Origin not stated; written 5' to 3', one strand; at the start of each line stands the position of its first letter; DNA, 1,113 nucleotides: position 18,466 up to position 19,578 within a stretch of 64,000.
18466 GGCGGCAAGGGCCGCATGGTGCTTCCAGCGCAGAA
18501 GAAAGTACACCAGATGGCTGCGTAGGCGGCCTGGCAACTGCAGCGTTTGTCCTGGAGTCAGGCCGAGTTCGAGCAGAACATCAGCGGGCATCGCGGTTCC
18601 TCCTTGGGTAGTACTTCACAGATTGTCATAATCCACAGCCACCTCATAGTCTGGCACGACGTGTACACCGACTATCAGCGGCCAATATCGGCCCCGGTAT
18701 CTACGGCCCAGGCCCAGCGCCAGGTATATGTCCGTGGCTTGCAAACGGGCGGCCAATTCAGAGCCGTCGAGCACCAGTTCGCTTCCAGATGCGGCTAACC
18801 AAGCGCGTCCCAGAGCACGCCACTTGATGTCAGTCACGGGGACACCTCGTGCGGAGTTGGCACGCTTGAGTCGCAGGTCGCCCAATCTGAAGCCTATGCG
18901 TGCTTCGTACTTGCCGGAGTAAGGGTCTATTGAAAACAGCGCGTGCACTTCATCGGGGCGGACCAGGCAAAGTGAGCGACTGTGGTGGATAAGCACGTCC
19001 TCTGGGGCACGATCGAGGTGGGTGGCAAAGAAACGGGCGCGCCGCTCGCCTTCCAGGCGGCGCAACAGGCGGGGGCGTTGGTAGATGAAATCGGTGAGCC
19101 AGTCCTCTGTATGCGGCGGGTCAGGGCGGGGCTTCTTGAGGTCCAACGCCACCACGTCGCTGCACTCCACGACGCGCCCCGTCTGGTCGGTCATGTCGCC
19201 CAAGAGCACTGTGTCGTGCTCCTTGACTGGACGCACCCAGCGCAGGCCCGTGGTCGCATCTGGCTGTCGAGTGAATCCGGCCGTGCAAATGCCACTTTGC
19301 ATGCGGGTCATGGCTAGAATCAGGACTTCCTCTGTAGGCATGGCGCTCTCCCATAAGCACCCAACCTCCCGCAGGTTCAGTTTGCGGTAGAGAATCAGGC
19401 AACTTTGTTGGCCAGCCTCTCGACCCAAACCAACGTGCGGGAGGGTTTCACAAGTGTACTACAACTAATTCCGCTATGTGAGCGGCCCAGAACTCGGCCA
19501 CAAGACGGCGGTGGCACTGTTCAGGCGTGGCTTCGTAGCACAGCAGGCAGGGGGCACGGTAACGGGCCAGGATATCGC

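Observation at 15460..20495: Tight four-gene operon: DUF488, DUF488, a hypothetical protein, and a RecQ helicase with a 270-aa N-terminal TPR-like extension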

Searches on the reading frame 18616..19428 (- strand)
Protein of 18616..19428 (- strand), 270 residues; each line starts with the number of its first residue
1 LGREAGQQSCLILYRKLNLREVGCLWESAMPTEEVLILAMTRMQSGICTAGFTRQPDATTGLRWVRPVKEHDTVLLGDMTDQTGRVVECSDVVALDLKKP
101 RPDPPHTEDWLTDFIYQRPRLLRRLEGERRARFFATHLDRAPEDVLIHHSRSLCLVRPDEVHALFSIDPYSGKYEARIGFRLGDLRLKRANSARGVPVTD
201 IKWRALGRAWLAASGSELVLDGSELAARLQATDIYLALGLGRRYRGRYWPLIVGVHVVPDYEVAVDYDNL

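Call 3: search_protein_families(library=pfam, proteins=[window:18616-19428:-], max_evalue=0.01)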
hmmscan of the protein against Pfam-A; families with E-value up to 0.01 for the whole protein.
window:18616-19428:- (270 aa): 1 family
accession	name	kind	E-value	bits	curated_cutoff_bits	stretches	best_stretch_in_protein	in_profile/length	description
PF22557.2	DuOB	-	5.4e-17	63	27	1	34-254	2-209/210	Dual OB-containing domain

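Call 4: search_protein_families(library=padloc, proteins=[window:18616-19428:-], max_evalue=0.01)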
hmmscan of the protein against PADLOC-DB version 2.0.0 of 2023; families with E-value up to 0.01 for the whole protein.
window:18616-19428:- (270 aa): 1 family
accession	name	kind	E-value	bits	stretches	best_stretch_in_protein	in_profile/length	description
PDLC04653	PDC-M45A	-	3.3e-10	38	1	32-117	4-89/230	-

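Call 6: search_protein_families(library=ncbifam, proteins=[window:18616-19428:-], max_evalue=0.001)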
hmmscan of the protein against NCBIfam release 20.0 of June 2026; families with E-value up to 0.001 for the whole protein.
window:18616-19428:- (270 aa): 0 families

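Call 21: find_homologous_proteins(query=window:18616-19341:-, max_evalue=0.001)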
Query window:18616-19341:- (241 aa): 891 proteins with E <= 0.001 among 4400 candidates; the best 120 are listed.
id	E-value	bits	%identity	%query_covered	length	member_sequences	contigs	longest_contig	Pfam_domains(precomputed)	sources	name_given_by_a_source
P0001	6.3e-153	525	100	96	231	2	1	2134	PF22557.3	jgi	-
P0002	1.1e-131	456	82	100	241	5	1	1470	PF22557.3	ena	-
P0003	1.9e-129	448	80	100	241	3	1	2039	PF22557.3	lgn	-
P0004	1.9e-129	448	81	100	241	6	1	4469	PF22557.3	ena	-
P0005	9.5e-125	433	78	100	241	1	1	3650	PF22557.3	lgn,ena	-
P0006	1.4e-124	432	78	100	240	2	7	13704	PF22557.3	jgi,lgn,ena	-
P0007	6.9e-124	430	76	100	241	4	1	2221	PF22557.3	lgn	-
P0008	2.1e-122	425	76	100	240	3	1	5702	PF22557.3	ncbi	-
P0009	1.1e-119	416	76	98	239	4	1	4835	PF22557.3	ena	-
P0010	2.3e-119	415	74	100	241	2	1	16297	PF22557.3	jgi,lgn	jgi:hypothetical protein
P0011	1.4e-118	413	75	99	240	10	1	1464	PF22557.3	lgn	-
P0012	9.8e-118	410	72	100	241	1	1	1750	PF22557.3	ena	-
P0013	4.9e-117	408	74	100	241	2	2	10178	PF22557.3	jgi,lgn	jgi:hypothetical protein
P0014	2.4e-113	396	72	100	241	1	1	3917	PF22557.3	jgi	jgi:hypothetical protein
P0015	2.5e-113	396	73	100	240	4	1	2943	PF22557.3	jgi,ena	-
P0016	2.9e-113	395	70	100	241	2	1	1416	PF22557.3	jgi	jgi:hypothetical protein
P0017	9.1e-113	394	70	100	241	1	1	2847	PF22557.3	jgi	jgi:hypothetical protein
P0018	1.4e-112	393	70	100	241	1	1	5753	PF22557.3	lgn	-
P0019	8.2e-112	391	71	100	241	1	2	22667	PF22557.3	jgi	jgi:hypothetical protein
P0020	3.2e-111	389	70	100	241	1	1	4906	PF22557.3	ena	-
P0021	3.9e-111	388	68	100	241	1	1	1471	PF22557.3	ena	-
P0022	4.6e-111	388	71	100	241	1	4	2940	PF22557.3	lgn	-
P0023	8.4e-111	387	70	100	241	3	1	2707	PF22557.3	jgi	jgi:hypothetical protein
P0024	1.6e-110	386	71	100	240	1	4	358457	PF22557.3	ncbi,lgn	-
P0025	1.8e-110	386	69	100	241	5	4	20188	PF22557.3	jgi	jgi:hypothetical protein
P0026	6.8e-110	384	69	100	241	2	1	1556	PF22557.3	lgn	-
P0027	8.7e-110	384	70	100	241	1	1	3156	PF22557.3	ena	-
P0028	1.2e-109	383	69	100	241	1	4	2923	PF22557.3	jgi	jgi:hypothetical protein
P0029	2.9e-109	382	70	100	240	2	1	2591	PF22557.3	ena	-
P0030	3.5e-109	382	68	100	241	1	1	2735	PF22557.3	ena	-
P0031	3.5e-109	382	70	100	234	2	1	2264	PF22557.3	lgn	-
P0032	4.3e-109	382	70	100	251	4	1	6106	PF22557.3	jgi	-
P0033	5.7e-109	381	70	100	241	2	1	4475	PF22557.3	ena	-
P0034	6.5e-109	381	68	100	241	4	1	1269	PF22557.3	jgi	jgi:hypothetical protein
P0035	1.2e-108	380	70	100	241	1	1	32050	PF22557.3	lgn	-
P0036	1.3e-108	380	68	100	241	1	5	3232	PF22557.3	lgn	-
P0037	5.3e-108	378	67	100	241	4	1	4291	PF22557.3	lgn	-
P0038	7.7e-108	378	68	100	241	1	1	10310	PF22557.3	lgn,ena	-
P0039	1.2e-107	377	66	100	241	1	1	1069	PF22557.3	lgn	-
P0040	2.7e-107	376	69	100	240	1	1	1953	PF22557.3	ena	-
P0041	3.6e-107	375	69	100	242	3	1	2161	PF22557.3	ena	-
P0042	3.7e-107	375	70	100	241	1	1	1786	PF22557.3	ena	-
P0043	5.0e-107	375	68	100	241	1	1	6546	PF22557.3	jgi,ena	-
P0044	6.3e-107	375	69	100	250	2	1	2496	PF22557.3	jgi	jgi:hypothetical protein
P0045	6.7e-107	374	69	100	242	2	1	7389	PF22557.3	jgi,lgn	-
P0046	1.1e-106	374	69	100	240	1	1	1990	PF22557.3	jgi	-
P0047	1.8e-106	373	68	96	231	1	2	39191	PF22557.3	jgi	jgi:hypothetical protein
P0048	1.8e-106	373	68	100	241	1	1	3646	PF22557.3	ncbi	ncbi:MAG: hypothetical protein ACE5HA_14915 [Anaerolineae bacterium]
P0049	2.9e-106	372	68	100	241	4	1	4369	PF22557.3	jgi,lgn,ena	-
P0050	4.2e-106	372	67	100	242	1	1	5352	PF22557.3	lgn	-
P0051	4.6e-106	372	70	97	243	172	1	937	PF22557.3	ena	-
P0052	5.1e-106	372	69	100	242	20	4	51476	PF22557.3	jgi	-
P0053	5.8e-106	371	68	100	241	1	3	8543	PF22557.3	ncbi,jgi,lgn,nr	ncbi:MAG: hypothetical protein FJ026_11560 [Chloroflexi bacterium]|nr:hypothetical protein [Chlorofl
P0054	5.8e-106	371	68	100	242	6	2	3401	PF22557.3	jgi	jgi:hypothetical protein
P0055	1.3e-105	370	68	100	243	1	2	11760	PF22557.3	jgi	jgi:hypothetical protein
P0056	1.3e-105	370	70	98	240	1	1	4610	PF22557.3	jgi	jgi:hypothetical protein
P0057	1.5e-105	370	68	100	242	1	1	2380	PF22557.3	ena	-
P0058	2.0e-105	370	69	100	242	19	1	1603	PF22557.3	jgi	-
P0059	2.7e-105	369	67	100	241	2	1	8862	PF22557.3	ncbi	-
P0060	3.6e-105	369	66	100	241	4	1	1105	PF22557.3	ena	-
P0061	4.2e-105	369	68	100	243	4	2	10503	PF22557.3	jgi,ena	-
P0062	4.4e-105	369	68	99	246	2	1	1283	PF22557.3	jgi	jgi:hypothetical protein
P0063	5.9e-105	368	66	100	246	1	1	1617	PF22557.3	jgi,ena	jgi:hypothetical protein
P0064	6.3e-105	368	68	95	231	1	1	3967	PF22557.3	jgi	jgi:hypothetical protein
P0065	6.4e-105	368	68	98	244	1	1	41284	PF22557.3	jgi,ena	-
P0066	7.8e-105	368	67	100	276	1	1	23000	PF22557.3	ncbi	-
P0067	8.0e-105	368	66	100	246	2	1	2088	PF22557.3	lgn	-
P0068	1.0e-104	367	68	100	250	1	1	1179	PF22557.3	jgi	jgi:hypothetical protein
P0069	1.3e-104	367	70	97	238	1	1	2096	PF22557.3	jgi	jgi:hypothetical protein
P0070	1.8e-104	366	67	100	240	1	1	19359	PF22557.3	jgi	-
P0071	1.9e-104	366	68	98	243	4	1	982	PF22557.3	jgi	jgi:hypothetical protein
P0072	2.8e-104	366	67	100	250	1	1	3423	PF22557.3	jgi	jgi:hypothetical protein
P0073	3.5e-104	366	66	100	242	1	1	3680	PF22557.3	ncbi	-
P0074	4.3e-104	365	67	100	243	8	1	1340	PF22557.3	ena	-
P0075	4.8e-104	365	68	99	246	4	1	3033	PF22557.3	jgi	jgi:hypothetical protein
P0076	5.2e-104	365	68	98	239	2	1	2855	PF22557.3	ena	-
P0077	5.4e-104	365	69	97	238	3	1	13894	PF22557.3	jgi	-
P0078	6.0e-104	365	65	100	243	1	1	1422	PF22557.3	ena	-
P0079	6.1e-104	365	67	100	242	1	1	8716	PF22557.3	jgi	jgi:hypothetical protein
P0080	6.2e-104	365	67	100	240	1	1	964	PF22557.3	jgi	jgi:hypothetical protein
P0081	8.2e-104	364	68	98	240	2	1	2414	PF22557.3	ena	-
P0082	8.8e-104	364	66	100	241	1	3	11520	PF22557.3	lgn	-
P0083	1.1e-103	364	68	98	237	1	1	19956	PF22557.3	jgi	-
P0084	1.1e-103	364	67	100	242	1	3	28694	PF22557.3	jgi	jgi:hypothetical protein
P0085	2.4e-103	363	66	100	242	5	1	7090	PF22557.3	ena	-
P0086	3.0e-103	362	67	100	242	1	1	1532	PF22557.3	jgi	jgi:hypothetical protein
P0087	3.2e-103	362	68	95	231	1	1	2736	PF22557.3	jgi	jgi:hypothetical protein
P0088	3.9e-103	362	67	100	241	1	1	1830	PF22557.3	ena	-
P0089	4.2e-103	362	64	100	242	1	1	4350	PF22557.3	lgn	-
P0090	4.4e-103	362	67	100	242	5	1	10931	PF22557.3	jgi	jgi:hypothetical protein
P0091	4.8e-103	362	67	100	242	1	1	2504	PF22557.3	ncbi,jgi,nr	ncbi:MAG: hypothetical protein DRI77_15860 [Chloroflexi bacterium]|nr:MAG: hypothetical protein DRI7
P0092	5.1e-103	362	65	100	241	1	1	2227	PF22557.3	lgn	-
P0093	5.5e-103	362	67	100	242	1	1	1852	PF22557.3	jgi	jgi:hypothetical protein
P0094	6.3e-103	361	69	97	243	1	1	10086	PF22557.3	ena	-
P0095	6.8e-103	361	67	100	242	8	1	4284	PF22557.3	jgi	jgi:hypothetical protein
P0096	6.9e-103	361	67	100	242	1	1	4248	PF22557.3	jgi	jgi:hypothetical protein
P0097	8.4e-103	361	65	100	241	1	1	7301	PF22557.3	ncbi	-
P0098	8.4e-103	361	69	97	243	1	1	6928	PF22557.3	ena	-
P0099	1.3e-102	360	68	100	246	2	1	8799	PF22557.3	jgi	-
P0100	1.7e-102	360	66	97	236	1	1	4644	PF22557.3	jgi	-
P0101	1.7e-102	360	67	98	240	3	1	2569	PF22557.3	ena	-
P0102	2.0e-102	360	66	98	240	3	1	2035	PF22557.3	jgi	-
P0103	2.0e-102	360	70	96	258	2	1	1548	PF22557.3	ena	-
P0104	2.4e-102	360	66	100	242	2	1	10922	PF22557.3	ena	-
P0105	2.4e-102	360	66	100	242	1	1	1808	PF22557.3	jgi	jgi:hypothetical protein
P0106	3.8e-102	359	67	100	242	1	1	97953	PF22557.3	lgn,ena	-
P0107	4.3e-102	359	68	97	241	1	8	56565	PF22557.3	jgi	jgi:hypothetical protein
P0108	5.5e-102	358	65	100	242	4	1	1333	PF22557.3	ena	-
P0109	6.3e-102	358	68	97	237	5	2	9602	PF22557.3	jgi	jgi:hypothetical protein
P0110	6.4e-102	358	63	100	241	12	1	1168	PF22557.3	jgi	-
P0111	6.4e-102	358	68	97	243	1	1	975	PF22557.3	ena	-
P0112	6.9e-102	358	68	97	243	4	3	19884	PF22557.3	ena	-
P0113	7.1e-102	358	66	98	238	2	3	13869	PF22557.3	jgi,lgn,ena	-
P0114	7.3e-102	358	68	97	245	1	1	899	PF22557.3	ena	-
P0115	7.9e-102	358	66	100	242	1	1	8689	PF22557.3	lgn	-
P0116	9.4e-102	358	66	100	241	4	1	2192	PF22557.3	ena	-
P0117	1.0e-101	358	65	100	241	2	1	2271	PF22557.3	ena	-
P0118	1.2e-101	357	67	100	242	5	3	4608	PF22557.3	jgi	jgi:hypothetical protein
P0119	1.3e-101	357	67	100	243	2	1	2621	PF22557.3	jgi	jgi:hypothetical protein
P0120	1.4e-101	357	65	100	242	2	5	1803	PF22557.3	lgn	-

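Call 23: find_related_loci(query=A1, collection=genome_contigs, flank=10000)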
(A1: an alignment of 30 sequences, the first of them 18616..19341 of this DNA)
Query A1 (241 aa) in genome_contigs; peptide patterns used: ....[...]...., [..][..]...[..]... (x = any residue, [..] = any of these).
182 stretches matched a pattern; 91 encode a relative of the query (tblastn E <= 1e-3); the best 80 are kept; 80 distinct loci.
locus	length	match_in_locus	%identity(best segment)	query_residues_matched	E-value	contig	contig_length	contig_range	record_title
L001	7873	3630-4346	75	3-241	3e-120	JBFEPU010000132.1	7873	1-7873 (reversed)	MAG: Anaerolineae bacterium isolate Mix_mud05.2021.03.19 k141_1390847_length_7873_cov_8.5447, whole genome shotgun seque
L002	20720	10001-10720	73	1-240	3e-118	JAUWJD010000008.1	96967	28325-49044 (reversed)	MAG: Chloroflexota bacterium isolate CSMAG_2311 CSMAG_2311_k127_953333_length_96967_cov_20.0596, whole genome shotgun se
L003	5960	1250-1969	70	1-241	1e-112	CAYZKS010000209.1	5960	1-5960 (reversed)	MAG TPA_asm: uncultured Anaerolineales bacterium isolate SRP098346_co1_3 genome assembly, contig: NODE_19427_length_5960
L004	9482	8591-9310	68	1-240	2e-112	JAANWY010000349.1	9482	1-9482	MAG: Anaerolineales bacterium isolate SuakinDeep_MAG45_1 MAG451_349, whole genome shotgun sequence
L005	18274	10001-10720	67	1-240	8e-108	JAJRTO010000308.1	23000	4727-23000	MAG: Candidatus Poribacteria bacterium isolate Dive96_bin1.70 k141_2835152, whole genome shotgun sequence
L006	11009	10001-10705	70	1-234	2e-107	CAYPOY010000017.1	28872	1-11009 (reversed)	MAG TPA_asm: uncultured Anaerolineales bacterium isolate SRP214966_co5_314 genome assembly, contig: NODE_1048_length_288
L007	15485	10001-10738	65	1-241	4e-107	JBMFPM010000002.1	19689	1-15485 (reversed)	MAG: Anaerolineae bacterium isolate KM4338-63 NODE_1607_length_19689_cov_4.216156, whole genome shotgun sequence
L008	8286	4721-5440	68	1-239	1e-106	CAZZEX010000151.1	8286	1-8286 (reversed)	MAG TPA_asm: uncultured Anaerolineales bacterium isolate SRP214966_co5_324 genome assembly, contig: NODE_8984_length_828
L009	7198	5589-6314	68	1-241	2e-106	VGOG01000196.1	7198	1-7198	MAG: Chloroflexi bacterium isolate K_DeepCast_250m_m2_317 K_DeepCast_250m_m2_317_Ga0194125_10023145, whole genome shotgu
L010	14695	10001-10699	69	1-232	3e-104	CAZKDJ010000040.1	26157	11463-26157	MAG TPA_asm: uncultured Anaerolineales bacterium isolate binchicken_co116_320 genome assembly, contig: NODE_1701_length_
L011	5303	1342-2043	67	1-233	1e-103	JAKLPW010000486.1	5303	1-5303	MAG: Anaerolineae bacterium isolate bin N2.130 k141_510709, whole genome shotgun sequence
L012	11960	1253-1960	66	1-235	1e-102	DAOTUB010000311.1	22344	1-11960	MAG TPA_asm: Anaerolineae bacterium isolate F17_41 k129_853264, whole genome shotgun sequence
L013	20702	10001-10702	68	1-233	9e-103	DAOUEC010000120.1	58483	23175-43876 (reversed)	MAG TPA_asm: Anaerolineae bacterium isolate N3_163 k131_1425337, whole genome shotgun sequence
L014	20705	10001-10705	70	1-234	7e-102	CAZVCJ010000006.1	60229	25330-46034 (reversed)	MAG TPA_asm: uncultured Anaerolineae bacterium isolate SRP178699_co1_610 genome assembly, contig: NODE_417_length_60229_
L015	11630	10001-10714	69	5-241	1e-101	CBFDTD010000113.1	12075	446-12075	MAG TPA_asm: uncultured bacterium isolate SRR6823440_binner13_Refined_23 genome assembly, contig: ERZ650341.3267, whole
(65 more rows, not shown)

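Call 28: search_solved_structures(query=A1, max_evalue=10)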
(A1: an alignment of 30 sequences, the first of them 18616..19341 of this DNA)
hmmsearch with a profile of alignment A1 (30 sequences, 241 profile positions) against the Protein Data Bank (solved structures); distinct sequences matched with E-value up to 10: 4.
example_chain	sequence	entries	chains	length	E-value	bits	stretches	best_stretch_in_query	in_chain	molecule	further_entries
5c7o_O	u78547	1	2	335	0.58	12.7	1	126-188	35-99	Glyceraldehyde-3-phosphate dehydrogenase, testis-specific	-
5c7l_O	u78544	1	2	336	0.58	12.7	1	126-188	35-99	Glyceraldehyde-3-phosphate dehydrogenase, testis-specific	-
3h9e_O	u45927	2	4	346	0.62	12.6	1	126-188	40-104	Glyceraldehyde-3-phosphate dehydrogenase, testis-specific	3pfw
6nkk_A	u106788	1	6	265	1.6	11.3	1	72-136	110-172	Short chain dehydrogenase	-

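Call 32: search_dna_similar(query=window:18616-19341:-, collection=plasmids, mode=protein, max_evalue=0.001, max_rows=30)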
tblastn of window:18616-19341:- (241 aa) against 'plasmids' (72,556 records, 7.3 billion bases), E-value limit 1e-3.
No match.

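Call 34: search_dna_similar(query=window:18616-19341:-, collection=phages, mode=protein, max_evalue=0.01, max_rows=30)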
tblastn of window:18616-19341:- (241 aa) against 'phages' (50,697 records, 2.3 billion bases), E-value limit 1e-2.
No match.

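Call 37: predict_structure(alignment_id=A1)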
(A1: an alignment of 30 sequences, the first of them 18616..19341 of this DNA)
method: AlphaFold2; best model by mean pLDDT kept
length: 241 residues; sequences in the alignment: 30
mean_pLDDT: 56.6   pTM: 0.60
mean pLDDT of the five models: 56.6, 52.8, 52.3, 47.8, 46.5
residues with pLDDT >= 90: 18; 70-90: 53; 50-70: 51; < 50: 119
segments of 3 or more residues with pLDDT < 50: 1-98, 109-123, 213-215
pLDDT, mean of each block of 10 residues (from residue 1): 30 32 36 31 33 37 41 46 46 46 50 45 57 88 81 72 83 78 85 91 70 52 65 62 52
secondary structure, 60 per line:
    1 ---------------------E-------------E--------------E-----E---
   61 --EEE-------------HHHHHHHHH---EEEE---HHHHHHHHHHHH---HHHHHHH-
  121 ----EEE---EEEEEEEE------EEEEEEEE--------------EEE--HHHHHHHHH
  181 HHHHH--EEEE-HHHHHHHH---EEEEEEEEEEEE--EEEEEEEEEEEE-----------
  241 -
elements in order: E63-65 H79-87 E91-94 H98-109 H113-119 E125-127 E131-138 E145-152 E167-169 H172-185 E188-191 H193-200 E204-215 E218-229

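Call 38: search_protein_representatives(alignment_id=A1)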
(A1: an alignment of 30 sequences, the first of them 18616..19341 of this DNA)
Query: 30 sequences, 241 profile positions. Proteins with E-value up to 0.001 (for the whole library): 401; up to 1e-10: 177; up to 1e-30: 43. The best 150 are listed.
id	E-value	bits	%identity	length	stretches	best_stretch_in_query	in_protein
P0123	2.1e-108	377.5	-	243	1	1-240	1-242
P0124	3.3e-101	354.0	-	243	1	11-236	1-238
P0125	5.4e-79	281.3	-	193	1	1-186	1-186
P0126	3.0e-76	272.3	-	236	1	1-233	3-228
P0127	1.0e-68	247.7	-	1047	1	4-234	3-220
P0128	1.1e-67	244.3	-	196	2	1-117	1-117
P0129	2.7e-67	243.0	-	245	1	1-240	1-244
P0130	4.5e-64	232.4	-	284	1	77-240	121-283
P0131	3.6e-61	222.9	-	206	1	92-240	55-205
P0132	5.7e-58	212.4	-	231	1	5-239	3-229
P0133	1.5e-57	211.0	-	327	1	1-238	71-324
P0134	4.4e-57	209.6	-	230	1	8-239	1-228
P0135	7.2e-57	208.8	-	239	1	1-229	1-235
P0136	5.4e-53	196.2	-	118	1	121-235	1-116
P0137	9.4e-52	192.1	-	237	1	1-240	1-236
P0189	4.6e-22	94.9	-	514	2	112-240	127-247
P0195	2.8e-21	92.3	-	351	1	7-240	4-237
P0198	1.2e-20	90.2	-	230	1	5-240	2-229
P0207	3.7e-19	85.4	-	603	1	6-233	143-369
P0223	1.0e-17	80.6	-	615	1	4-237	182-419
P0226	2.3e-17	79.5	-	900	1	5-233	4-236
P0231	1.5e-16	76.8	-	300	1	6-240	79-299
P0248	2.7e-14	69.4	-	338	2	121-233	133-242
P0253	3.7e-14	69.0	-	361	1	4-233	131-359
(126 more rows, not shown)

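Call 39: search_protein_families(library=pfam, proteins=[P0127, P0226, P0207, P0223, P0189, P0195, P0253, P0133, P0248, P0231], max_evalue=0.001)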
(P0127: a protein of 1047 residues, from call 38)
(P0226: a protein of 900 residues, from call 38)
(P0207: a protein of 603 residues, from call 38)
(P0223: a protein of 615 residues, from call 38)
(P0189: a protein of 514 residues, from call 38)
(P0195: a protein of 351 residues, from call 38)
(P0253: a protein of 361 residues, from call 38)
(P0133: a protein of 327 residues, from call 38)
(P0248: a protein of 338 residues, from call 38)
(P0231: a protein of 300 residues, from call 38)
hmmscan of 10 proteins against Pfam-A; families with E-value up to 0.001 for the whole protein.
P0127 (1047 aa): 7 families
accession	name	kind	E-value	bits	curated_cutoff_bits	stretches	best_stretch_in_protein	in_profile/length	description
PF00270.35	DEAD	-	2.8e-24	86.2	26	1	290-449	2-162/167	DEAD/DEAH box helicase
PF00271.37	Helicase_C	-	7.6e-24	84.5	23.5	1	487-595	4-110/110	Helicase conserved C-terminal domain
PF22557.2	DuOB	-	8.9e-21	75.3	27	1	4-161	2-172/210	Dual OB-containing domain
PF00570.28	HRDC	-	7.5e-19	67.9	23.8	1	973-1037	4-68/68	HRDC domain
PF16124.10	RecQ_Zn_bind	-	1.2e-11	45.6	25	1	782-826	20-66/66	RecQ zinc-binding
PF09382.16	RQC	-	7e-05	23.1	23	1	859-939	13-95/114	RQC domain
PF04851.21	ResIII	-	0.00097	19.5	22.5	0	288-446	4-161/164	Type III restriction enzyme, res subunit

P0226 (900 aa): 7 families
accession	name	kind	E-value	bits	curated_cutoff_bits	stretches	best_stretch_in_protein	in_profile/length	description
PF09382.16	RQC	-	9.1e-35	119.4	23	1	645-755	1-111/114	RQC domain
PF00270.35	DEAD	-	9.1e-27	94.3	26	1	266-426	2-164/167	DEAD/DEAH box helicase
PF00271.37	Helicase_C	-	2.5e-26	92.5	23.5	1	462-569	3-110/110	Helicase conserved C-terminal domain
PF00570.28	HRDC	-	1.4e-21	76.7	23.8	1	769-835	2-68/68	HRDC domain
PF16124.10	RecQ_Zn_bind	-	1.4e-20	74.2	25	1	581-642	2-65/66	RecQ zinc-binding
PF22557.2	DuOB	-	3.3e-17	63.7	27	1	4-228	2-209/210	Dual OB-containing domain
PF04851.21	ResIII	-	1.4e-05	25.5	22.5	1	266-422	6-162/164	Type III restriction enzyme, res subunit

P0207 (603 aa): 5 families
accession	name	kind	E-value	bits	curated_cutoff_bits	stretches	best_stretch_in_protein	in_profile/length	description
PF13646.12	HEAT_2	-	2.7e-20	72.9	27.7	2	378-451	6-80/88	HEAT repeats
PF22557.2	DuOB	-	1.3e-15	58.4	27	1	144-362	4-210/210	Dual OB-containing domain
PF03130.22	HEAT_PBS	-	2.5e-15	55.6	20.9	2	450-476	1-27/27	PBS lyase HEAT-like repeat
PF02985.28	HEAT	-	4.9e-09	36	23.5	0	405-431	2-28/31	HEAT repeat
PF13513.12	HEAT_EZ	-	3.3e-05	24.7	27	1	418-460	2-54/55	HEAT-like repeat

P0223 (615 aa): 2 families
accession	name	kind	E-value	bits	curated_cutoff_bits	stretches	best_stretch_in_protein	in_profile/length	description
PF22557.2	DuOB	-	1.1e-10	42.4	27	1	183-408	2-210/210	Dual OB-containing domain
PF18731.6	HEPN_Swt1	-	5.8e-05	23.8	27.5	1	483-599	2-99/115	Swt1-like HEPN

P0189 (514 aa): 3 families
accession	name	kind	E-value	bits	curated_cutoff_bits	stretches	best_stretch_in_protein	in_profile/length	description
PF00570.28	HRDC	-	1.1e-23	83.4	23.8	1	443-509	2-68/68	HRDC domain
PF22557.2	DuOB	-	1.4e-16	61.6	27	1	1-148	1-138/210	Dual OB-containing domain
PF09382.16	RQC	-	4.3e-05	23.8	23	0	342-381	4-43/114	RQC domain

P0195 (351 aa): 1 family
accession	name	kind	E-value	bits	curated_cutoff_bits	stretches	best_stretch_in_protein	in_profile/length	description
PF22557.2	DuOB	-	2.4e-11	44.5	27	1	1-151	1-159/210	Dual OB-containing domain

P0253 (361 aa): 1 family
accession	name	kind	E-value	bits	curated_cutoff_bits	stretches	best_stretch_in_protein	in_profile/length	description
PF22557.2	DuOB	-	2.5e-14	54.3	27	1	131-352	1-210/210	Dual OB-containing domain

P0133 (327 aa): 1 family
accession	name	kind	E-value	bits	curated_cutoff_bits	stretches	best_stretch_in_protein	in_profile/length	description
PF22557.2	DuOB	-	3.1e-15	57.2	27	1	76-244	3-162/210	Dual OB-containing domain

P0248 (338 aa): 1 family
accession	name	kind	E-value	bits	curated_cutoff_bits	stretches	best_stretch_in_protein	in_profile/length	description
PF22557.2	DuOB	-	1.1e-15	58.6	27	1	13-235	10-210/210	Dual OB-containing domain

P0231 (300 aa): 1 family
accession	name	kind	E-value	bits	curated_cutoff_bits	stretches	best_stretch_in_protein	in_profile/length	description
PF22557.2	DuOB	-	3.4e-18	66.9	27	1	78-284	2-209/210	Dual OB-containing domain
